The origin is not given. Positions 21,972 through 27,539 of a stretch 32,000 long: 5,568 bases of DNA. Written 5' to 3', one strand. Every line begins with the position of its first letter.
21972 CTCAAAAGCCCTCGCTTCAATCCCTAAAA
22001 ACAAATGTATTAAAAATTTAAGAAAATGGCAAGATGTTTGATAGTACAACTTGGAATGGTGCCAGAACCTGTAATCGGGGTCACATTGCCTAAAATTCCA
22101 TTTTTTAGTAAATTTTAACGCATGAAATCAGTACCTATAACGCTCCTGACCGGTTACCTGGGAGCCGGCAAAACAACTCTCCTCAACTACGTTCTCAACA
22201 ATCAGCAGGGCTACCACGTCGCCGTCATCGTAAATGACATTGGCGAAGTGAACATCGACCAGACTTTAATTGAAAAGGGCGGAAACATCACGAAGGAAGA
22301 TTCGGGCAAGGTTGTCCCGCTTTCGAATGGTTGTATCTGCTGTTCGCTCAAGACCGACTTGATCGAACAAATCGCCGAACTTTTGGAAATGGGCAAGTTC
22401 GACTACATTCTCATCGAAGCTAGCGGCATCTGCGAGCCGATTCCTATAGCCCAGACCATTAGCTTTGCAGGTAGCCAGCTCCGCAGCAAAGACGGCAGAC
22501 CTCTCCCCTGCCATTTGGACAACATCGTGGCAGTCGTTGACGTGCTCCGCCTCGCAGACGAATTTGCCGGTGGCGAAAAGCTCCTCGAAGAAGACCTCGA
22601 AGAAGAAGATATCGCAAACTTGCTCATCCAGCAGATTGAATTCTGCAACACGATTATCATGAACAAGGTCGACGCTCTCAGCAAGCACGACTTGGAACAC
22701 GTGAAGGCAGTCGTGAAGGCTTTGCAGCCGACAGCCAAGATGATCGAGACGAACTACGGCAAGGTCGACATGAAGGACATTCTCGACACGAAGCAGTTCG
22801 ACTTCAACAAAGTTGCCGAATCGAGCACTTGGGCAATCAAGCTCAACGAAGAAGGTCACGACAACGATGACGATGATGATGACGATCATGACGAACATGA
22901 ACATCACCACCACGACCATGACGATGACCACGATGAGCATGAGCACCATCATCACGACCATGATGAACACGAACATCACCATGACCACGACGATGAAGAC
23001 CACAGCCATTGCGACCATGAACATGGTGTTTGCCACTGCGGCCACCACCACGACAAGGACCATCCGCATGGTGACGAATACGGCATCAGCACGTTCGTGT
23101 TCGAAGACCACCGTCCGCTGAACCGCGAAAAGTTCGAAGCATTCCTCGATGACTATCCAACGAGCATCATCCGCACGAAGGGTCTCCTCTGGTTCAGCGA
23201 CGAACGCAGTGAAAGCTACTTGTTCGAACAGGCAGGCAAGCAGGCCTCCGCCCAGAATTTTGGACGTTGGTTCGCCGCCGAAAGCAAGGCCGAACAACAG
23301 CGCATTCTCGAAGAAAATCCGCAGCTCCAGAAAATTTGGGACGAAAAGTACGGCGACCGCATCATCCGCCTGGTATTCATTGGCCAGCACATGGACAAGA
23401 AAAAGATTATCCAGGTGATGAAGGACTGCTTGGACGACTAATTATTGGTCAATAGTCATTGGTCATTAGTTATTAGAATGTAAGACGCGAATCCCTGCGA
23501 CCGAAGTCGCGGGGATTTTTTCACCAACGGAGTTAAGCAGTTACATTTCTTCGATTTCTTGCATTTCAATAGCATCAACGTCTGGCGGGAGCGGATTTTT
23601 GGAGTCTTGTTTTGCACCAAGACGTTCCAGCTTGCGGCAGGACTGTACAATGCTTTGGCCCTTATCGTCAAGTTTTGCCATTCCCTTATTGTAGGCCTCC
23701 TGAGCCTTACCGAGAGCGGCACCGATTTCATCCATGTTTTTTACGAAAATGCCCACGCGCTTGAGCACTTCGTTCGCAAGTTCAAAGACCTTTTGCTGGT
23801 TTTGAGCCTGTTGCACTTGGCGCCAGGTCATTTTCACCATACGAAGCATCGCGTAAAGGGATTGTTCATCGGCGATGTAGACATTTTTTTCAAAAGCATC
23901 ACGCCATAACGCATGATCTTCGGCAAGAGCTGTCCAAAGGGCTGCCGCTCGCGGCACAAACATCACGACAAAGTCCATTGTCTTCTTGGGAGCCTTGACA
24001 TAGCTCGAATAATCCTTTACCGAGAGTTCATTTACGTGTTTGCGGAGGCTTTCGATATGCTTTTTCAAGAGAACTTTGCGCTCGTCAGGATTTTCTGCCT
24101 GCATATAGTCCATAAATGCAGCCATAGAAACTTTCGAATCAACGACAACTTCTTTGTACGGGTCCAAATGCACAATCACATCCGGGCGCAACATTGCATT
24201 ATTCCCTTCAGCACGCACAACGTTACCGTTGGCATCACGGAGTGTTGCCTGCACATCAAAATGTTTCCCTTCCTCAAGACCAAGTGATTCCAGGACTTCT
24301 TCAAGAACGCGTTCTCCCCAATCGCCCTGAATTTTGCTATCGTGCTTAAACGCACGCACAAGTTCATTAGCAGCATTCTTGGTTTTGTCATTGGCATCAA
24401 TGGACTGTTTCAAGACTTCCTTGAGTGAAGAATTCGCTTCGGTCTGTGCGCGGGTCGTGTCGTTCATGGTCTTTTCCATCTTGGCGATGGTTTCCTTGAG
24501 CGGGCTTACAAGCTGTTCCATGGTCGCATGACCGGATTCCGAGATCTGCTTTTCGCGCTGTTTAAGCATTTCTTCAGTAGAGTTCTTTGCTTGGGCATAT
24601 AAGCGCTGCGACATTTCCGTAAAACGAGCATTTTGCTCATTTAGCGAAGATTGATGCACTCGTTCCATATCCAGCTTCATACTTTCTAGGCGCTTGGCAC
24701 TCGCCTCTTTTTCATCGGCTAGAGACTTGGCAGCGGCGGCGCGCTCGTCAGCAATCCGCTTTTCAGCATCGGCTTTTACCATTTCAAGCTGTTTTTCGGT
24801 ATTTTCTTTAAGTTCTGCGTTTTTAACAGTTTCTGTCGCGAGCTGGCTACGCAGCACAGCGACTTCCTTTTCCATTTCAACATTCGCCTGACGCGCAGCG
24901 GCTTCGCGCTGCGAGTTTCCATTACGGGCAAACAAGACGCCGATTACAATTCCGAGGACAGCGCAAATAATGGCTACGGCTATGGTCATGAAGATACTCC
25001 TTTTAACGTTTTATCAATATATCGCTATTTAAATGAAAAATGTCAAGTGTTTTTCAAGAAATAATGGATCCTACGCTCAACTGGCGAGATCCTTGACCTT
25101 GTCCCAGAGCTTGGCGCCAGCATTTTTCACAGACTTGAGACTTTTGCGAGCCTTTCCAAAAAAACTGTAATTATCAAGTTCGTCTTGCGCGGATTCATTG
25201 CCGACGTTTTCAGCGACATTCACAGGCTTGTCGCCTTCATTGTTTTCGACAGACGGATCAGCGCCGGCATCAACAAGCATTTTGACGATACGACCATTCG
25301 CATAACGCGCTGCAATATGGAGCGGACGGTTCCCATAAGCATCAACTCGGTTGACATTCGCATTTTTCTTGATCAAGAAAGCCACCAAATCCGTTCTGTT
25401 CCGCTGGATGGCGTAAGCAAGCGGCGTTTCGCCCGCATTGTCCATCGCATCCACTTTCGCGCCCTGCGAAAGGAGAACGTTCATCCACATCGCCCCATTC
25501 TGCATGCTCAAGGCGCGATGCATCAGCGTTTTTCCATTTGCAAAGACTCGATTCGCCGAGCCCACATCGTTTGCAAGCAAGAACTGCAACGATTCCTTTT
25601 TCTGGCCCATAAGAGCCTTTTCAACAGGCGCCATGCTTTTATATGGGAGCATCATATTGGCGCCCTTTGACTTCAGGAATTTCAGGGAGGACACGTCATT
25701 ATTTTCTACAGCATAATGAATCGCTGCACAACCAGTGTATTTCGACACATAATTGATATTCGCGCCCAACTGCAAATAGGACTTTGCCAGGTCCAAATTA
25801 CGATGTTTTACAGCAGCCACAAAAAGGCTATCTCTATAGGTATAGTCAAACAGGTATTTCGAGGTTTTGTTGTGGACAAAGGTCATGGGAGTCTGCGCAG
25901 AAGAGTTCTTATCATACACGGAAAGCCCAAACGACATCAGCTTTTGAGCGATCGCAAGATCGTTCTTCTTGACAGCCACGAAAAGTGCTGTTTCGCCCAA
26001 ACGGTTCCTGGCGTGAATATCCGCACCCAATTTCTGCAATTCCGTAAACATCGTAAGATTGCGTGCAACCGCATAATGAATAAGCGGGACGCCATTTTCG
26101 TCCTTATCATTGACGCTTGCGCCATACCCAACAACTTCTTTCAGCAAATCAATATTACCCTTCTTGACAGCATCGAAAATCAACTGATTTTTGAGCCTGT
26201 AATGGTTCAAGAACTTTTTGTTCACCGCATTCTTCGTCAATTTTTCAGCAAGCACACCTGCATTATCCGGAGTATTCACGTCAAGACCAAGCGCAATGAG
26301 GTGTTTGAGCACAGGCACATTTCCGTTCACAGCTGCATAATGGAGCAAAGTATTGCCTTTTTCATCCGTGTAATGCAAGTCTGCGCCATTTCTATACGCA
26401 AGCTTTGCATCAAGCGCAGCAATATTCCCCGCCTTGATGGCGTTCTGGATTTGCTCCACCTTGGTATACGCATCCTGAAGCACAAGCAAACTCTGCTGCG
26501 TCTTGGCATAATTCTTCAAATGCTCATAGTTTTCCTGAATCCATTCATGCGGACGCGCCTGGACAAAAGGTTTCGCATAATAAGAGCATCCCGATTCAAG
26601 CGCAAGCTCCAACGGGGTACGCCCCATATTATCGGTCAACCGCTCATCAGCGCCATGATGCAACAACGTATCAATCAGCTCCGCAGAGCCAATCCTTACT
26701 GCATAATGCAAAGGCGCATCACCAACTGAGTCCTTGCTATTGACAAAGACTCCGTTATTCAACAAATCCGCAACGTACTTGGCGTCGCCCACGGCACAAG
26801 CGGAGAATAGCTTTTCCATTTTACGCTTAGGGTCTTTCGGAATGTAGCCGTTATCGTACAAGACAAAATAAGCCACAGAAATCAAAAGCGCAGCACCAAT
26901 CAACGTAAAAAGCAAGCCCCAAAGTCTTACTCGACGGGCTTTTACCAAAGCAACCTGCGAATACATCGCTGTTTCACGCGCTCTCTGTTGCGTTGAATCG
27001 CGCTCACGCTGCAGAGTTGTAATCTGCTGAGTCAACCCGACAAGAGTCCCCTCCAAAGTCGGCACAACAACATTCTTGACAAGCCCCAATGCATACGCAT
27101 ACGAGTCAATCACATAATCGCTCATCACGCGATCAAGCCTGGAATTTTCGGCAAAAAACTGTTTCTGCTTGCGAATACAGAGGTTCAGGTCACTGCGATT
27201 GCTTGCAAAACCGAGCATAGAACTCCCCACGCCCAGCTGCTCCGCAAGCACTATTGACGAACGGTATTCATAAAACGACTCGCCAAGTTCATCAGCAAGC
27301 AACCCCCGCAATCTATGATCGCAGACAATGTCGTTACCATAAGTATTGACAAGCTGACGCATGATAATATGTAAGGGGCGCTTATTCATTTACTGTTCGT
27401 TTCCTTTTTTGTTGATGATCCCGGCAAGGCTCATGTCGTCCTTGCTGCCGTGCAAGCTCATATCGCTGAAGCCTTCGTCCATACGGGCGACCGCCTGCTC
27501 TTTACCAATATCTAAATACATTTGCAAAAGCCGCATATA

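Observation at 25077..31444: Kinase - TerY-like vWA - PP2C triad coupled to a 770-aa membrane ankyrin-repeat protein, facing a divergent orphan sigma factor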

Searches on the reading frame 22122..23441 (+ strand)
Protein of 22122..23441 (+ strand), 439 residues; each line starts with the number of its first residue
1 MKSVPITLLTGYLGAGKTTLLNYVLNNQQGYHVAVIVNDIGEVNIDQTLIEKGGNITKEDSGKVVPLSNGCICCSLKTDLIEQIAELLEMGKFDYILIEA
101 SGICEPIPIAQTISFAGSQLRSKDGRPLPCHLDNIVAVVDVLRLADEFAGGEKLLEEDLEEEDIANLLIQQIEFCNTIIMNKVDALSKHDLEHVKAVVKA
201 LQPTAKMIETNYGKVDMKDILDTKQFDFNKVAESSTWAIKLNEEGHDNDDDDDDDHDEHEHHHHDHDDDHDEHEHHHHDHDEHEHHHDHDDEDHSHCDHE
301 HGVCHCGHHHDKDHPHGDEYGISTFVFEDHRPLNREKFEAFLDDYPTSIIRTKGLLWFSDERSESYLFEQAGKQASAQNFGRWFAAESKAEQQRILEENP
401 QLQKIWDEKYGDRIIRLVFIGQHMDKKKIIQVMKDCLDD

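Call 3: search_protein_families(library=pfam, proteins=[window:22122-23441:+], max_evalue=0.01)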
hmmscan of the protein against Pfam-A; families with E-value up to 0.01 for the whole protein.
window:22122-23441:+ (439 aa): 4 families
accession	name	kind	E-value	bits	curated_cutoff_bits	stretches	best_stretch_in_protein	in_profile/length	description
PF02492.25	cobW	-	4.1e-50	170.3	20.7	1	5-208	1-179/180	CobW/HypB/UreG, nucleotide-binding domain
PF07683.19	CobW_C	-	2.3e-22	79.1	22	1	322-437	1-94/94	Cobalamin synthesis protein cobW C-terminal domain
PF13401.12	AAA_22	-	0.0067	17.2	27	0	6-40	7-33/130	AAA domain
PF03193.22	RsgA_GTPase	-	0.0071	16.6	30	0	6-29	108-131/174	RsgA GTPase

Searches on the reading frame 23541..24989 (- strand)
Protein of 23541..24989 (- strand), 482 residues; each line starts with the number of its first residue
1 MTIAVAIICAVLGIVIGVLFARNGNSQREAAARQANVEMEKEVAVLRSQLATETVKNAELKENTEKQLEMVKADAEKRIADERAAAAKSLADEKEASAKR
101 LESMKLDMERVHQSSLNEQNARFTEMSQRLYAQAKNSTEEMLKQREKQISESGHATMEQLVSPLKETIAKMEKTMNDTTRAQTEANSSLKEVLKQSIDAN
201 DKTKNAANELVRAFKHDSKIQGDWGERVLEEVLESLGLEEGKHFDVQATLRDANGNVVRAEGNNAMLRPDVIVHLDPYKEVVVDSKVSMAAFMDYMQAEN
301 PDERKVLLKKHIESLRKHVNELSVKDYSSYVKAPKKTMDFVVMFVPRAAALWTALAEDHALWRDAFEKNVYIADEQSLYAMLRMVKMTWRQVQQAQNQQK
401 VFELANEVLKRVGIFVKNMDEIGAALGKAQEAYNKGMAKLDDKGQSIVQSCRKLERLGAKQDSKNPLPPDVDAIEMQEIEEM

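Call 3: search_protein_families(library=pfam, proteins=[window:23541-24989:-], max_evalue=0.01)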
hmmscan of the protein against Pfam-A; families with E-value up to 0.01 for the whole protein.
window:23541-24989:- (482 aa): 3 families
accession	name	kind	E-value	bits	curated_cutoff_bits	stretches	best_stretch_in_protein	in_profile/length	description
PF02646.22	RmuC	-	3.1e-83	279.7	26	1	156-462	2-289/291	RmuC family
PF19961.5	EAD8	-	0.001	20.1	27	0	170-237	13-78/96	Effector-associated domain 8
PF03981.17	Ubiq_cyt_C_chap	-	0.001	19.6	21.5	1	306-399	40-129/140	Ubiquinol-cytochrome C chaperone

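Call 86: search_protein_families(library=padloc, proteins=[window:23541-24989:-], max_evalue=10)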
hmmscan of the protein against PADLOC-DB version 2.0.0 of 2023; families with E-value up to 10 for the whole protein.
window:23541-24989:- (482 aa): 3 families
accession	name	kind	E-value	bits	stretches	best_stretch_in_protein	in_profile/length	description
PDLC03812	RTasRmuC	-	6.1e-68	227.4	1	3-462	8-424/439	DRT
PDLC00647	ZorA3|ZorA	-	0.08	9.4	2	32-404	286-561/780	MotA/ExbB/TolQ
PDLC00648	ZorA3|ZorA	-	10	2.7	1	29-220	277-472/692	MotA/ExbB/TolQ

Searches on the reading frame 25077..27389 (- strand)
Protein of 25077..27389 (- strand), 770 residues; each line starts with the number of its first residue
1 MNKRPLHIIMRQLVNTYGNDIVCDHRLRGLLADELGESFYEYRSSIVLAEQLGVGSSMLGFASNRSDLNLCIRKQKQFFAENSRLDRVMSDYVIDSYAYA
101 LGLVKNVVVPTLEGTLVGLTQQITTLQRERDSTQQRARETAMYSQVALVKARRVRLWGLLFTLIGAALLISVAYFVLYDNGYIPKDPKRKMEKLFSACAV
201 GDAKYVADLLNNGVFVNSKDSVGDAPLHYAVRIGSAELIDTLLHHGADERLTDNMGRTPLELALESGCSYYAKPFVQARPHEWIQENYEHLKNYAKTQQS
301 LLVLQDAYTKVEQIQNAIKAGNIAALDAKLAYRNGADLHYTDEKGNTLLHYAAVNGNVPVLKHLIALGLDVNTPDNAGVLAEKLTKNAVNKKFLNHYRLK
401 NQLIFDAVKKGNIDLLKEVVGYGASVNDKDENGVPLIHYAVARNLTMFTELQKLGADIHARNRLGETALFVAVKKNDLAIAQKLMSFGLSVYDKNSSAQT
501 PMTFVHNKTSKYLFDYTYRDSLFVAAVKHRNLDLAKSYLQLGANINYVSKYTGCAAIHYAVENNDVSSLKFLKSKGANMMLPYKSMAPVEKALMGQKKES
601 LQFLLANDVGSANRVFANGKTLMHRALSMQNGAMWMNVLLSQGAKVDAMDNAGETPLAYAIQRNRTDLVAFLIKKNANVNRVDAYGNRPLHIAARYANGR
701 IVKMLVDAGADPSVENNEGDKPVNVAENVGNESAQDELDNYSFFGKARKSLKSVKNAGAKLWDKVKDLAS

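Call 3: search_protein_families(library=pfam, proteins=[window:25077-27389:-], max_evalue=0.01)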
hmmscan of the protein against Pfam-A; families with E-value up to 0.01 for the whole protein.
window:25077-27389:- (770 aa): 8 families
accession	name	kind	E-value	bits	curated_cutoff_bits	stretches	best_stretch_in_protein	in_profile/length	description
PF13637.12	Ank_4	-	2.6e-54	180.4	22.7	7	658-706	2-50/50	Ankyrin repeats (many copies)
PF12796.13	Ank_2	-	1.7e-51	173.2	27.3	6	636-715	13-89/90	Ankyrin repeats (3 copies)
PF00023.36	Ank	-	1.7e-40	135.2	21.1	4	685-717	1-33/33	Ankyrin repeat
PF13857.12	Ank_5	-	3e-38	129.8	27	5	674-726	3-56/56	Ankyrin repeats (many copies)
PF13606.12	Ank_3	-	3.5e-35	116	22.3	3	345-372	2-29/30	Ankyrin repeat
PF23745.1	ANK_LRRK2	-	8.1e-12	45.6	27.5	0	392-489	23-118/130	LRRK2 ANK repeat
PF24521.3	Ank_KRIT1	-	4.5e-06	26.9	80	0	191-247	19-70/149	KRIT1 ankyrin-repeats domain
PF01250.22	Ribosomal_S6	-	0.0032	18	27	0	637-665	26-54/90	Ribosomal protein S6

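Call 4: search_protein_families(library=padloc, proteins=[window:25077-27389:-], max_evalue=0.01)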
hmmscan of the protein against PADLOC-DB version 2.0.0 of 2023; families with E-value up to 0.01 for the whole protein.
window:25077-27389:- (770 aa): 3 families
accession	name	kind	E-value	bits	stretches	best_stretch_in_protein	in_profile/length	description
PDLC04783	PDC-M72A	-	2.7e-47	159.9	5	619-731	263-374/392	-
PDLC02203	MzaA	-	1.5e-15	54.5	3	316-407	17-106/683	-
PDLC02908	Ankyrin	-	3.1e-15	53.5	2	635-734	718-817/880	-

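Call 5: search_protein_families(library=ncbifam, proteins=[window:25077-27389:-], max_evalue=0.01)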
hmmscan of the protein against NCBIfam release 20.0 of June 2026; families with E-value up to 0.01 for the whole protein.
window:25077-27389:- (770 aa): 11 families
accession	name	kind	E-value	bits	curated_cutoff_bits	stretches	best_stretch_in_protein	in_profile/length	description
NF043029.1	T4SS_AnkY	equivalog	3e-42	144.8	600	6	657-727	462-532/543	Dot/Icm T4SS effector AnkY/LegA9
NF043023.1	T4SS_AnkH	equivalog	6.3e-36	124.1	600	4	636-719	15-98/467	Dot/Icm T4SS effector AnkH/LegA3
NF041931.2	MzaA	equivalog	3e-31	109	800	4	658-745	7-91/726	MZA anti-phage system associated sigma-70 family RNA polymerase sigma factor MzaA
NF043028.1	T4SS_AnkX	equivalog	2.1e-25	89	1400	4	522-694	551-727/938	Dot/Icm T4SS effector AnkN/AnkX/LegA8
NF043022.1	T4SS_AnkG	equivalog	2.7e-22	79.1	500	3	523-705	265-455/455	Dot/Icm T4SS effector AnkG/AnkZ/LegA7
NF043019.1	T4SS_AnkC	equivalog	2.3e-15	56.4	450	2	611-710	119-225/459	Dot/Icm T4SS effector AnkC/LegA12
NF043021.1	T4SS_AnkF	equivalog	4.4e-12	45.1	1000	0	298-467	576-668/917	Dot/Icm T4SS effector AnkF/LegA14/Ceg31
TIGR00870.1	trp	subfamily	4.2e-09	35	498.75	0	683-711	128-156/747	transient-receptor-potential calcium channel protein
NF043027.1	T4SS_AnkQ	equivalog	1.5e-07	30.4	700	0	676-721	354-399/496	Dot/Icm T4SS effector AnkQ/LegA10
NF043026.1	T4SS_AnkK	equivalog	2.8e-06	26.3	650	0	221-274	398-451/623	Dot/Icm T4SS effector AnkK/LegA5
NF043020.1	T4SS_AnkD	equivalog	0.00019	20.5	500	0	458-493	74-109/426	Dot/Icm T4SS effector AnkD/LegA15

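Call 11: list_cluster_members(proteins=[window:25077-27389:-, window:27390-28367:-, window:28384-29154:-, window:29169-30455:-, window:30704-31444:+])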
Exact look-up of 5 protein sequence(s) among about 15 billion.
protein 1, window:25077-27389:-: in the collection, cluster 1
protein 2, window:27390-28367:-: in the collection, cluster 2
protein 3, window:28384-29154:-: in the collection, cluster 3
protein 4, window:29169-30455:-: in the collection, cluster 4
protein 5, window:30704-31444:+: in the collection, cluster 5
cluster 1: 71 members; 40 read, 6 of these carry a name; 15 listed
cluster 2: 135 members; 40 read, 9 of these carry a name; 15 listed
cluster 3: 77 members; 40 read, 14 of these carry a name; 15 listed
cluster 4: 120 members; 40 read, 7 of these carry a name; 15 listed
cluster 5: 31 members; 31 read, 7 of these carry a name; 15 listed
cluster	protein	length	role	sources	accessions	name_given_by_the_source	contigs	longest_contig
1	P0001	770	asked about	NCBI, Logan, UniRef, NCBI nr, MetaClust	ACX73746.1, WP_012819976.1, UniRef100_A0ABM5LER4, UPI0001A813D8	Ankyrin [Fibrobacter succinogenes subsp. succinogenes S85] | Ankyrin n=2 Tax=Fibrobacter succinogenes TaxID=833 RepID=A0ABM5LER4_FIBSS | ankyrin repeat domain-containing protein [Fibrobacter succinogenes]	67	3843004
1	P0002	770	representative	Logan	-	-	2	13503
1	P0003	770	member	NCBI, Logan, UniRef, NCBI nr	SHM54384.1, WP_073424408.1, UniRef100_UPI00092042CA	ankyrin repeat domain-containing protein [Fibrobacter sp. UWB7] | ankyrin repeat domain-containing protein n=1 Tax=Fibrobacter sp. UWB7 TaxID=1896206 ...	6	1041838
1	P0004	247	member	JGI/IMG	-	ankyrin repeat protein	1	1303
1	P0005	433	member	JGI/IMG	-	ankyrin repeat protein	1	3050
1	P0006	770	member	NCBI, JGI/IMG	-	ankyrin repeat protein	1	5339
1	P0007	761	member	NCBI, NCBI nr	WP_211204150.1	ankyrin repeat domain-containing protein [Fibrobacter succinogenes]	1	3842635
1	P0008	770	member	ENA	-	-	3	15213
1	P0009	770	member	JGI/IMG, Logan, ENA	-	-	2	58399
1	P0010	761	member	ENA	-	-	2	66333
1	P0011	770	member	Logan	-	-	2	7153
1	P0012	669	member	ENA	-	-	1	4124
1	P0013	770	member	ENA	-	-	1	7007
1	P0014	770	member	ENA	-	-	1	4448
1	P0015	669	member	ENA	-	-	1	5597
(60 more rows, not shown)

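Call 24: search_protein_families(library=pfam, alignment_id=A2, max_evalue=0.001)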
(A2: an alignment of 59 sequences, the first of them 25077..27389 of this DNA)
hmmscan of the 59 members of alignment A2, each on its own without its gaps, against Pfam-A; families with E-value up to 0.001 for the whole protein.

A. member 1, window:25077-27389:- (770 aa): 7 families
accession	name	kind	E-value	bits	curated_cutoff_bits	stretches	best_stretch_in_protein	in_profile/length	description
PF13637.12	Ank_4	-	2.6e-54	180.4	22.7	4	658-706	2-50/50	Ankyrin repeats (many copies)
PF12796.13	Ank_2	-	1.7e-51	173.2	27.3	6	636-715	13-89/90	Ankyrin repeats (3 copies)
PF00023.36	Ank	-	1.7e-40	135.2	21.1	4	685-717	1-33/33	Ankyrin repeat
PF13857.12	Ank_5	-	3e-38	129.8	27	4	674-726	3-56/56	Ankyrin repeats (many copies)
PF13606.12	Ank_3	-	3.5e-35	116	22.3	2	345-372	2-29/30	Ankyrin repeat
PF23745.1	ANK_LRRK2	-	8.1e-12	45.6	27.5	0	392-489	23-118/130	LRRK2 ANK repeat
PF24521.3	Ank_KRIT1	-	4.5e-06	26.9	80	0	191-247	19-70/149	KRIT1 ankyrin-repeats domain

B. families by the number of members that match (of 59 scanned): 48 families (the first 25 are shown)
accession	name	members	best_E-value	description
PF13306.12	LRR_5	8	5.6e-78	BspA type Leucine rich repeat region (6 copies)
PF13855.12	LRR_8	7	2.1e-13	Leucine rich repeat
PF14903.11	WG_beta_rep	6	6.1e-152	WG containing repeat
PF03781.23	FGE-sulfatase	6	3.7e-56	Sulfatase-modifying factor enzyme 1-like domain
PF13637.12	Ank_4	5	2.6e-54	Ankyrin repeats (many copies)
PF12796.13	Ank_2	5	1.7e-51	Ankyrin repeats (3 copies)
PF00023.36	Ank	5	1.7e-40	Ankyrin repeat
PF13857.12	Ank_5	5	3e-38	Ankyrin repeats (many copies)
PF13606.12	Ank_3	5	3.5e-35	Ankyrin repeat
PF23745.1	ANK_LRRK2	4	8.1e-12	LRRK2 ANK repeat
PF02493.26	MORN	3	4.3e-19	MORN repeat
PF04851.21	ResIII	3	2.2e-09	Type III restriction enzyme, res subunit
PF08238.18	Sel1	2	3e-209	Sel1 repeat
PF00270.35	DEAD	2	4.2e-15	DEAD/DEAH box helicase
PF00271.37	Helicase_C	2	1.1e-10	Helicase conserved C-terminal domain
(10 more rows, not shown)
